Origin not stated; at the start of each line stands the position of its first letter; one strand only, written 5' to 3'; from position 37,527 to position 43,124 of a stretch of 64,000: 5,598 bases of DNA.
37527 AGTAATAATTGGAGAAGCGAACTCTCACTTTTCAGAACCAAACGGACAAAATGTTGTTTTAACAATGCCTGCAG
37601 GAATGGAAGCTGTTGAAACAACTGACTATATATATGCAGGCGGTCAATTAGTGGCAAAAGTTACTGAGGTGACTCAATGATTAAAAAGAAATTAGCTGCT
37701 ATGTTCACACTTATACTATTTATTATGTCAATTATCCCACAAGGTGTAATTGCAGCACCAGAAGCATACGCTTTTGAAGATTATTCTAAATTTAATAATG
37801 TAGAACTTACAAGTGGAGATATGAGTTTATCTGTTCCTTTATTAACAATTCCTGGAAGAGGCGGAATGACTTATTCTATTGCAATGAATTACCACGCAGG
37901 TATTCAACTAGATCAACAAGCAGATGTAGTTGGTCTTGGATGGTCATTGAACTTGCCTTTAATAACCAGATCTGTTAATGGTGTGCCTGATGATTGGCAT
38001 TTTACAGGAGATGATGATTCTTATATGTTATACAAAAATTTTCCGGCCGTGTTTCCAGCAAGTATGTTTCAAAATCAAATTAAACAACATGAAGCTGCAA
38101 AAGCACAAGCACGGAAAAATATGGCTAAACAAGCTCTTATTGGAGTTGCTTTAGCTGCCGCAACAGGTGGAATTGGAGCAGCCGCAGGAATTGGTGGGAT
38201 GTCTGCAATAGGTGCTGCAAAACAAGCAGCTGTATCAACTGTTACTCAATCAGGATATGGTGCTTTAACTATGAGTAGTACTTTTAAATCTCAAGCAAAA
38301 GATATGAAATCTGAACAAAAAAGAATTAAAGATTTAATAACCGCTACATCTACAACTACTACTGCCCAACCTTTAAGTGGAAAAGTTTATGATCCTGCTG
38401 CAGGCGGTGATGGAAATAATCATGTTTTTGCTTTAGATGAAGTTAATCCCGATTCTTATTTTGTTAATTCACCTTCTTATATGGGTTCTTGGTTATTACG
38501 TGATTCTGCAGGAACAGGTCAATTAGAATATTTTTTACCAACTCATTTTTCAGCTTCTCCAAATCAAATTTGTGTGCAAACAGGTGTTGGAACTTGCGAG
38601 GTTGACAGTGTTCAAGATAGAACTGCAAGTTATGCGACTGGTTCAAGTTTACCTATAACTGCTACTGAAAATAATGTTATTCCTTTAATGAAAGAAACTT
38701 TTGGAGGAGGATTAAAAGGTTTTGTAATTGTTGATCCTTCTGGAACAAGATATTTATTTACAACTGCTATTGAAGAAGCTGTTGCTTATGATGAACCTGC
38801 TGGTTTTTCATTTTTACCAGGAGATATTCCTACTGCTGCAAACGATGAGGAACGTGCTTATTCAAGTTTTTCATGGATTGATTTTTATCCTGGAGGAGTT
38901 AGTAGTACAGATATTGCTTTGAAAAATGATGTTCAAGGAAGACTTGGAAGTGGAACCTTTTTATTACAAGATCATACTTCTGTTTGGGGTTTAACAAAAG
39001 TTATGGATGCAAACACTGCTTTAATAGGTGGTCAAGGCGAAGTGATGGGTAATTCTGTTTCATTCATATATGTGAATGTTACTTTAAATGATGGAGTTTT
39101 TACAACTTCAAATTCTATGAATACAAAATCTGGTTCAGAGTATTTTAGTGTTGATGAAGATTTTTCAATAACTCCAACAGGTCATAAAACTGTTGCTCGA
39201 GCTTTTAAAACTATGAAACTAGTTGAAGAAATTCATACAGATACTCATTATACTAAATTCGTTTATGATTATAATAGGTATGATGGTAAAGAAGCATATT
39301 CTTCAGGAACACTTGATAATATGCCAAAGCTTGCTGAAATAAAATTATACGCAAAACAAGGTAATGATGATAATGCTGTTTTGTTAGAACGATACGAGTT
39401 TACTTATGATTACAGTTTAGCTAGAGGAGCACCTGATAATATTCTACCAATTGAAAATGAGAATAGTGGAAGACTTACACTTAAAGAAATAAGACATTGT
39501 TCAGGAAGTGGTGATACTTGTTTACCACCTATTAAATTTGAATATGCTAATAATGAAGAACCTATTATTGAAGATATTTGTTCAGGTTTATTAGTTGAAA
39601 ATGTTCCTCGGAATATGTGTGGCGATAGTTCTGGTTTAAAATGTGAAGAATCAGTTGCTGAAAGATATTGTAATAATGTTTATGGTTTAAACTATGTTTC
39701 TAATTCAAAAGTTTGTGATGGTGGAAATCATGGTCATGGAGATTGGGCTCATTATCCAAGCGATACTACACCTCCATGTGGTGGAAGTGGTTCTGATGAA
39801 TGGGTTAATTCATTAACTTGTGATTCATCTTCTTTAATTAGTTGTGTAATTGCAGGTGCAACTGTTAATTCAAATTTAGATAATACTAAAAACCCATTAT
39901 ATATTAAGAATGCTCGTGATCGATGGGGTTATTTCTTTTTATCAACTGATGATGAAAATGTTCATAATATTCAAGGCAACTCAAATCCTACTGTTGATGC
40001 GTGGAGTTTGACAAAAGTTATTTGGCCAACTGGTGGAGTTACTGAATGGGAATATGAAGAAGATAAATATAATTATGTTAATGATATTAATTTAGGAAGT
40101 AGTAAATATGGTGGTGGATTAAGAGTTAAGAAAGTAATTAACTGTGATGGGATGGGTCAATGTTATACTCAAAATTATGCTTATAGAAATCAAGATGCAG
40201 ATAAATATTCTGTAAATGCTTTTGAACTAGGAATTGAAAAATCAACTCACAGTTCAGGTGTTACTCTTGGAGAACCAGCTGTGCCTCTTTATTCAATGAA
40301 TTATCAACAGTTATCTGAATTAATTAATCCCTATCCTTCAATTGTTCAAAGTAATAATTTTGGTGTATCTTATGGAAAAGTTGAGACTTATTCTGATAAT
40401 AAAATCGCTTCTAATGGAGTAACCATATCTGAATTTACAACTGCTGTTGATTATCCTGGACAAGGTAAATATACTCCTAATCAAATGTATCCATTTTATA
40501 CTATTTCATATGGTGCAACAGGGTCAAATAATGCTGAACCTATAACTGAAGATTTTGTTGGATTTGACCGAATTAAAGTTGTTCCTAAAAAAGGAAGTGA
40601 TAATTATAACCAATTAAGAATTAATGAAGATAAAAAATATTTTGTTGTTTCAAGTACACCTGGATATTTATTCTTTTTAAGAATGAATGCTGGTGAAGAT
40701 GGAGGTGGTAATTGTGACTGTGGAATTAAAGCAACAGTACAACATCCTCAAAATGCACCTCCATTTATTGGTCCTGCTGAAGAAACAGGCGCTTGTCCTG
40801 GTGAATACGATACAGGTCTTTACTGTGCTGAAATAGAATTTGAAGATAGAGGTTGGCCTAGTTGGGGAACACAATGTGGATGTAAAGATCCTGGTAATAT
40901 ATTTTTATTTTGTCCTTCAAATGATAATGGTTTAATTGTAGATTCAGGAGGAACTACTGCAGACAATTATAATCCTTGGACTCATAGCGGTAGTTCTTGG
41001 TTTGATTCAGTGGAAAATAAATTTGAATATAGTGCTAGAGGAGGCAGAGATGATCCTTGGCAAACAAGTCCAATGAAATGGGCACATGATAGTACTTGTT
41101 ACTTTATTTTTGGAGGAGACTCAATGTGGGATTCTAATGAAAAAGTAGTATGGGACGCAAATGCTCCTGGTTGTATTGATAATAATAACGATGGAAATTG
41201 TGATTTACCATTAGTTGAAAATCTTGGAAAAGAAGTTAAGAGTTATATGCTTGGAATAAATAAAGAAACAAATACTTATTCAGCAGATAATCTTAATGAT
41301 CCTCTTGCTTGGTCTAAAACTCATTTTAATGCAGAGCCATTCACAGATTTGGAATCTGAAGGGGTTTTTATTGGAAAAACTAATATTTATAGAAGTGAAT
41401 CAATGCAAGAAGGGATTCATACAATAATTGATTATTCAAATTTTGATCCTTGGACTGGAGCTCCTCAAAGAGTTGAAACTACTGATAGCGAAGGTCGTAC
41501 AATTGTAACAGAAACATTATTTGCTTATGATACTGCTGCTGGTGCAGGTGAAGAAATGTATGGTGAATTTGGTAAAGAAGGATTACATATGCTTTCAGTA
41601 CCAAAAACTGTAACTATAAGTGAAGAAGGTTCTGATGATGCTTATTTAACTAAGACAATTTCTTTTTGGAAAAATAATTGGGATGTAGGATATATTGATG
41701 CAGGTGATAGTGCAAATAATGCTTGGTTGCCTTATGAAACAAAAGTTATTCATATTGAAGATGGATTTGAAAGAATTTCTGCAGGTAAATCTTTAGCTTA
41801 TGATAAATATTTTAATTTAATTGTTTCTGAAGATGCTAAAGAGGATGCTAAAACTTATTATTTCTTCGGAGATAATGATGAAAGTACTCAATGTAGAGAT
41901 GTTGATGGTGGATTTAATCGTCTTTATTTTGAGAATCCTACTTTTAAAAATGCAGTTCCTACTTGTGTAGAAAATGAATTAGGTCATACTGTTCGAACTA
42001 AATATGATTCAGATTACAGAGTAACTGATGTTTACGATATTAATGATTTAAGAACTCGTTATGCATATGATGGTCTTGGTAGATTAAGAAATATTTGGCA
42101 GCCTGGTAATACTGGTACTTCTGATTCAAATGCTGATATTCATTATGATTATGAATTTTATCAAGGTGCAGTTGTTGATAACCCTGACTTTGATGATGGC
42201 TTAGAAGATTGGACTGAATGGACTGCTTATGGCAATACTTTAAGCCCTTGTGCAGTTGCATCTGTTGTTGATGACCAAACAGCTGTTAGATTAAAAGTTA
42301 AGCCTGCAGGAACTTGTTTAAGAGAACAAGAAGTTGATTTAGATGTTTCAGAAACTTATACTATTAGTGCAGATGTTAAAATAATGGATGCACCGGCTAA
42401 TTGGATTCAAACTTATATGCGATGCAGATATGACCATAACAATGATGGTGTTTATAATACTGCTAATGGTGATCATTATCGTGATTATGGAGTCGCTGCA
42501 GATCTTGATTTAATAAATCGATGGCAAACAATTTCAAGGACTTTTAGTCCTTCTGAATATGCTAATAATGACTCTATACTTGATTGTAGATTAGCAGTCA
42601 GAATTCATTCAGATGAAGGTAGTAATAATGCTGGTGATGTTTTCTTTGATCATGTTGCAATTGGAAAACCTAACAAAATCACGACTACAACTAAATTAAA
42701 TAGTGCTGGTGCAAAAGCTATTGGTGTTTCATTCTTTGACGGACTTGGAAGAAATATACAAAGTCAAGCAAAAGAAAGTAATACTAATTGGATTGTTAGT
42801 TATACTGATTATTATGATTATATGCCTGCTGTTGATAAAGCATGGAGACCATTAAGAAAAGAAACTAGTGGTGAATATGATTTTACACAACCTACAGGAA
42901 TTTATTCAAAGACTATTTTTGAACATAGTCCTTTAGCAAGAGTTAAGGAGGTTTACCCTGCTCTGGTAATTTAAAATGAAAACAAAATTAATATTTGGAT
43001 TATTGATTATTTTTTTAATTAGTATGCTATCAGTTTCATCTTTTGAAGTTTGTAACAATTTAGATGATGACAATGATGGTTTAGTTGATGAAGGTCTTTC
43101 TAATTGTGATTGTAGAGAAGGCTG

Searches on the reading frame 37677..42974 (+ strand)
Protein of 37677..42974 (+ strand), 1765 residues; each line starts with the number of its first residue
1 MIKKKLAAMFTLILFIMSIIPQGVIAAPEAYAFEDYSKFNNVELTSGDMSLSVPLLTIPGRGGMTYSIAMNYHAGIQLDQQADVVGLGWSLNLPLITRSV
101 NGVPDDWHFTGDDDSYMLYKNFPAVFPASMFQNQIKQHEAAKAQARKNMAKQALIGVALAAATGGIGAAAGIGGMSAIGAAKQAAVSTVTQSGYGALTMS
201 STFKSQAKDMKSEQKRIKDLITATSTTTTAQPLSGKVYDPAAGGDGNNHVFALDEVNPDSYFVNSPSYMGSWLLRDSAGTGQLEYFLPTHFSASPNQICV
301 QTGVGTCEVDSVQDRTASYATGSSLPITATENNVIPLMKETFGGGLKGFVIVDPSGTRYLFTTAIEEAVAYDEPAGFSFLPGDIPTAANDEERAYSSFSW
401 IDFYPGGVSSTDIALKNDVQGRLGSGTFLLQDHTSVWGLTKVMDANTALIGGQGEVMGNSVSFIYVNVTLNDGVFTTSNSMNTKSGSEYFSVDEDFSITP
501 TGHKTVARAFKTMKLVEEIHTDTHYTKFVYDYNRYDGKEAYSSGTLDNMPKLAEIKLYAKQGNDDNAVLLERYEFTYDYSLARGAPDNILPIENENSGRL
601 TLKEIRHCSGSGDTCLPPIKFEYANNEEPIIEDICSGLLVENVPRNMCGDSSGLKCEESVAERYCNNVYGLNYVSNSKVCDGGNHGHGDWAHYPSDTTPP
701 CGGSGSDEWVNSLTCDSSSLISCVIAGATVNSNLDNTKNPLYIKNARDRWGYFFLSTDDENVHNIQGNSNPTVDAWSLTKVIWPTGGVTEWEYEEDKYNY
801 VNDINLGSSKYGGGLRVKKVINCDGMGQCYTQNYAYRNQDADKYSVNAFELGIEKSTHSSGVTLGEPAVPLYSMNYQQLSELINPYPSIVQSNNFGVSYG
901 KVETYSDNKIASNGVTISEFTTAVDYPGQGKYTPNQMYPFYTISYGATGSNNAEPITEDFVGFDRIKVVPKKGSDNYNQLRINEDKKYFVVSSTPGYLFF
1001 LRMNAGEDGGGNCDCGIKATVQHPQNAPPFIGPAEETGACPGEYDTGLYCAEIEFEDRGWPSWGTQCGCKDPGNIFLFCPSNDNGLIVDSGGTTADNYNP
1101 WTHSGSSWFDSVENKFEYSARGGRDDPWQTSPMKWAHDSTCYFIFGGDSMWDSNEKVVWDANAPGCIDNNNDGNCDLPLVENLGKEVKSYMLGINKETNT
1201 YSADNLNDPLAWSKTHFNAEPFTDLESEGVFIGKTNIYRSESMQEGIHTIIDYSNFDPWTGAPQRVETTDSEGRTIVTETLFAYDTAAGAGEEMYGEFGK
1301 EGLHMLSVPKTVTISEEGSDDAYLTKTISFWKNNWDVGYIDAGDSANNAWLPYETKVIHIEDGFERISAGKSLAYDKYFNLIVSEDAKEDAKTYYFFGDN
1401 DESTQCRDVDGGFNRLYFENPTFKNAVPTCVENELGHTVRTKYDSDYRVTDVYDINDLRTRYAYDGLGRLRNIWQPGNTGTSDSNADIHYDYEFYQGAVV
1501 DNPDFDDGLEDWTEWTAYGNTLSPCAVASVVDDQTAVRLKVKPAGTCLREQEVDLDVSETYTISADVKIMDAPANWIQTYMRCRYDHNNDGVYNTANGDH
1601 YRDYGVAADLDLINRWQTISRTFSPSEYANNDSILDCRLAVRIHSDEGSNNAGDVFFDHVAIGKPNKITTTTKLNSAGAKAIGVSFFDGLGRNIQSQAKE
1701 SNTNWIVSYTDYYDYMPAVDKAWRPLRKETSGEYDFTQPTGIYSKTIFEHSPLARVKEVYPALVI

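Call 8: search_protein_families(library=pfam, proteins=[window:37677-42974:+], max_evalue=0.01)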
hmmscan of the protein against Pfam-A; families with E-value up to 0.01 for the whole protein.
window:37677-42974:+ (1765 aa): 2 families
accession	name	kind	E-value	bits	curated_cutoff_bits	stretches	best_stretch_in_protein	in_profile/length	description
PF20041.5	DUF6443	-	1.1e-11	45.5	27.8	1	1669-1760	9-118/137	Domain of unknown function (DUF6443)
PF03534.18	SpvB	-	1.9e-06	27.8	22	1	45-119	3-70/287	Salmonella virulence plasmid 65kDa B protein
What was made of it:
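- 37677..42974 (+): TcB-like protein of 1765 aa: signal peptide, SpvB N-terminal domain, an inserted CBM_4_9 carbohydrate-binding domain and a C-terminal DUF6443. Pfam SpvB 27.8 bits (cut-off 22) and DUF6443 45.5 bits (call 8).
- On Tc toxin complex (TcA-TcB-TcC): The 37677-42974 protein scores 27.8 bits on SpvB (cut-off 22) (call 8).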

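Call 38: search_solved_structures(query=window:37677-42974:+, max_evalue=0.01, show_alignments=0)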
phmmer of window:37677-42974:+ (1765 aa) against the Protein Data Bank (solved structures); distinct sequences matched with E-value up to 0.01: 0.
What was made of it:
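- On Tc toxin complex (TcA-TcB-TcC): No PDB sequence hit (call 38), and TcdB_midN was not detected.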

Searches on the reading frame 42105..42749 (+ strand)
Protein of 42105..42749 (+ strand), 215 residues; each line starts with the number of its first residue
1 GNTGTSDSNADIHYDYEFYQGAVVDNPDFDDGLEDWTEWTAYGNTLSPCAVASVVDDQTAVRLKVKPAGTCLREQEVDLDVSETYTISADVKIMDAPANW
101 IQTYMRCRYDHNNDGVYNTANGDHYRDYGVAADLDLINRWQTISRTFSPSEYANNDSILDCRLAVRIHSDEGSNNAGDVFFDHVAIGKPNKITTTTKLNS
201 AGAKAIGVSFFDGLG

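Call 69: search_protein_families(library=pfam, proteins=[window:42105-42749:+], max_evalue=1)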
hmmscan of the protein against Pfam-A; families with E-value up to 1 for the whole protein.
seq(215 aa): 2 families
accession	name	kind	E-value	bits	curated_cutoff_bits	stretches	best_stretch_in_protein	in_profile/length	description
PF02018.23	CBM_4_9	-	5e-07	30.6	25.9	1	22-154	2-120/136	Carbohydrate binding domain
PF22637.2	CBM_4_9_1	-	0.0023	18.6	27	1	32-153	20-125/148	BppA domain 1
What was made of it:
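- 37677..42974 (+): CBM_4_9 30.6 bits (cut-off 25.9) (call 69).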
